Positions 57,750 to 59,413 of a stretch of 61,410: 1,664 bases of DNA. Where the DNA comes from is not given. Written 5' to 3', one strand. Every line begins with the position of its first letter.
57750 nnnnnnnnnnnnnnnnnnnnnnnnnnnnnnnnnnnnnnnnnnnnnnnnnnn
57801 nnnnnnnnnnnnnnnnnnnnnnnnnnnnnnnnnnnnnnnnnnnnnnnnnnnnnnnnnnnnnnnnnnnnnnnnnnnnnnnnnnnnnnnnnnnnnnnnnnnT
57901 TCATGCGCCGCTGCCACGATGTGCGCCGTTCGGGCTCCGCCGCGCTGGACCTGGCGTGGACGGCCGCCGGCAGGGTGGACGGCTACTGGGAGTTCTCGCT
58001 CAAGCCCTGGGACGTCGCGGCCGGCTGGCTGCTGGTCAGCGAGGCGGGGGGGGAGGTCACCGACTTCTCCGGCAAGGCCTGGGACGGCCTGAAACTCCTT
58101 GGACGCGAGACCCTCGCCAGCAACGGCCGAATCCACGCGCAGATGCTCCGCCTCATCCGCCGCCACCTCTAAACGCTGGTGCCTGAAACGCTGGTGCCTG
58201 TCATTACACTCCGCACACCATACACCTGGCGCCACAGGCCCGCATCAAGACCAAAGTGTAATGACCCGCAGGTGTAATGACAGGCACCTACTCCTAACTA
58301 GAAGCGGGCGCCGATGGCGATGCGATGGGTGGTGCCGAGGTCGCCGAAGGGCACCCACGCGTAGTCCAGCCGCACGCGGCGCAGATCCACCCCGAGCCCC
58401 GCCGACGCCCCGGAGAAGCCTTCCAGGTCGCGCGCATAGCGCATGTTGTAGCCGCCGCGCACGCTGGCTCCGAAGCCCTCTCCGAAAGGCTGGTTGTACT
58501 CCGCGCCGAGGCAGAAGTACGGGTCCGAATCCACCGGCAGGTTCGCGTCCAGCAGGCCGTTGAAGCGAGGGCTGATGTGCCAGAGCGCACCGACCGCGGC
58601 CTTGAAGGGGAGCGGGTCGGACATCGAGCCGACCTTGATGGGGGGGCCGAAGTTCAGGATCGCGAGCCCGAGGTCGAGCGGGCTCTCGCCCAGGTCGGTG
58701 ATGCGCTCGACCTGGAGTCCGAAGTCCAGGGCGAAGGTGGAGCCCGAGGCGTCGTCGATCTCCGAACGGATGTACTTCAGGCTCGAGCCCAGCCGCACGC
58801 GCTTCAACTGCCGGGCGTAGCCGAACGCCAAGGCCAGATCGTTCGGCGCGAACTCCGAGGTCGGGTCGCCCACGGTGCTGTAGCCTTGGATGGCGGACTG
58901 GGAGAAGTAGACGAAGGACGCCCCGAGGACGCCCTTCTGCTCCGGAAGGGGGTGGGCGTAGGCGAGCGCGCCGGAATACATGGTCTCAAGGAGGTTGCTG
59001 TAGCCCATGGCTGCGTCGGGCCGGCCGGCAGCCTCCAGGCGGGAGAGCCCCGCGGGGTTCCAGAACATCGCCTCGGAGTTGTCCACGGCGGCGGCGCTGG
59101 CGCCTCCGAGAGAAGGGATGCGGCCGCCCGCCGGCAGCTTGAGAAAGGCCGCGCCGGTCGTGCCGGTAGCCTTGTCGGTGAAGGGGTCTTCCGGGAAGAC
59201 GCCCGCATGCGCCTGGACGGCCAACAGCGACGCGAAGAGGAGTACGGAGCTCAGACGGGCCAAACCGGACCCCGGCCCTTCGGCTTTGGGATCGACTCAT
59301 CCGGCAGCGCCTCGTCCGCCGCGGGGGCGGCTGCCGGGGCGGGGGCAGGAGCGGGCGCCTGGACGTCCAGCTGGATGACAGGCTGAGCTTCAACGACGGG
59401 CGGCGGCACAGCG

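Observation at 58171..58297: Composite palindromic element filling the convergent intergenic gap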

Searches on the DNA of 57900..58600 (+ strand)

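Call 6: search_rna_families(source=window, start=57900, end=58600, threshold=evalue, max_evalue=10)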
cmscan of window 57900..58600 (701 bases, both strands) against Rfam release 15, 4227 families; matches with E-value up to 10: 0.
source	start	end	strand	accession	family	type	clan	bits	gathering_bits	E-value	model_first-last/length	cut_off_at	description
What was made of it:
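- There is no Rfam match at E<=10 (call 6).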

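Call 57: search_dna_similar(query=window:58160-58310:+, collection=plasmids, mode=distant, max_evalue=1)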
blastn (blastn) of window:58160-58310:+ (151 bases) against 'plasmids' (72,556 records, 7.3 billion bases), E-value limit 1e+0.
No match.

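Call 58: search_dna_similar(query=window:58160-58310:+, collection=phages, mode=distant, max_evalue=1)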
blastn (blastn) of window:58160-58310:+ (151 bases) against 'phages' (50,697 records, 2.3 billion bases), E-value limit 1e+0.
Records with a match: 1; places in all: 1; records where one place covers at least 80% of the query: 0.
Best place of each record, by identity: 80-90% 1.
By first word of the organism name: Streptomyces 1.
By host as written in the record: Streptomyces lividans JI 1326 1.
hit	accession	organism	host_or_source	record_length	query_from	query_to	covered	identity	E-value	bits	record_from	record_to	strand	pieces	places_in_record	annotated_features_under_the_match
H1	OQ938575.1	Streptomyces phage OnionKnight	Streptomyces lividans JI 1326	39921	57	93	25%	83.8%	1e-1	41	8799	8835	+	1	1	12: tail terminator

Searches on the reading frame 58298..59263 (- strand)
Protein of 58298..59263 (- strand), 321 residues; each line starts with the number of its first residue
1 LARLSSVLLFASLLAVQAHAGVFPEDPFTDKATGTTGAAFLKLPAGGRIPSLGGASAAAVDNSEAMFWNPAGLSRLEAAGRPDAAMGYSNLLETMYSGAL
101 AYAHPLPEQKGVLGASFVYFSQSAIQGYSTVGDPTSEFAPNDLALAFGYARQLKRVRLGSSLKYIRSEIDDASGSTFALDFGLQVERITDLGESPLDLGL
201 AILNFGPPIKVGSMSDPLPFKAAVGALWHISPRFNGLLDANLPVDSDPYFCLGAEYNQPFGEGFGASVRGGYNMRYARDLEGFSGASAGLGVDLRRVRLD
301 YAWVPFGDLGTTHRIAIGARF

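Call 12: find_encoding_contigs(protein=window:58298-59263:-, flank=10000, max_places=10)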
Protein window:58298-59263:- (321 aa): 3 contigs read that carry it; 2 places shown.
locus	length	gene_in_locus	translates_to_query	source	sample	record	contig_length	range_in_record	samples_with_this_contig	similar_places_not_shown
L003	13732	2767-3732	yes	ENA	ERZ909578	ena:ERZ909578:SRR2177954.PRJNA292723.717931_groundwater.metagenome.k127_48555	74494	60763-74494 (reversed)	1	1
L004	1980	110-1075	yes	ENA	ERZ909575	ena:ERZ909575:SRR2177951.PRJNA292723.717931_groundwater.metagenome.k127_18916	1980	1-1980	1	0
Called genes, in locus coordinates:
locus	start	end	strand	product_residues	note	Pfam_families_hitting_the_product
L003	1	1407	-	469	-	?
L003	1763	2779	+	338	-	-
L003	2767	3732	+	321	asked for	PF19572:PorV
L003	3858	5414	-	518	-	PF02602:HEM4, PF00459:Inositol_P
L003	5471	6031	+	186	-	PF00359:PTS_EIIA_2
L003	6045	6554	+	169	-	PF01327:Pep_deformylase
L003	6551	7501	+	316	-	PF00551:Formyl_trans_N, PF02911:Formyl_trans_C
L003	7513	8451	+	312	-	PF03793:PASTA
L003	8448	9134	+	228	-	PF00834:Ribul_P_3_epim, PF00215:OMPdecase (faint)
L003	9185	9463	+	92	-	PF00886:Ribosomal_S16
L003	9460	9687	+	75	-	PF13083:KH_KhpA-B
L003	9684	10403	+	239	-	PF01746:tRNA_m1G_MT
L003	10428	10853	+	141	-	PF01245:Ribosomal_L19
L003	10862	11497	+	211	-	PF01351:RNase_HII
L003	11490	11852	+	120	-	PF02021:UPF0102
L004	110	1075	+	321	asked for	PF19572:PorV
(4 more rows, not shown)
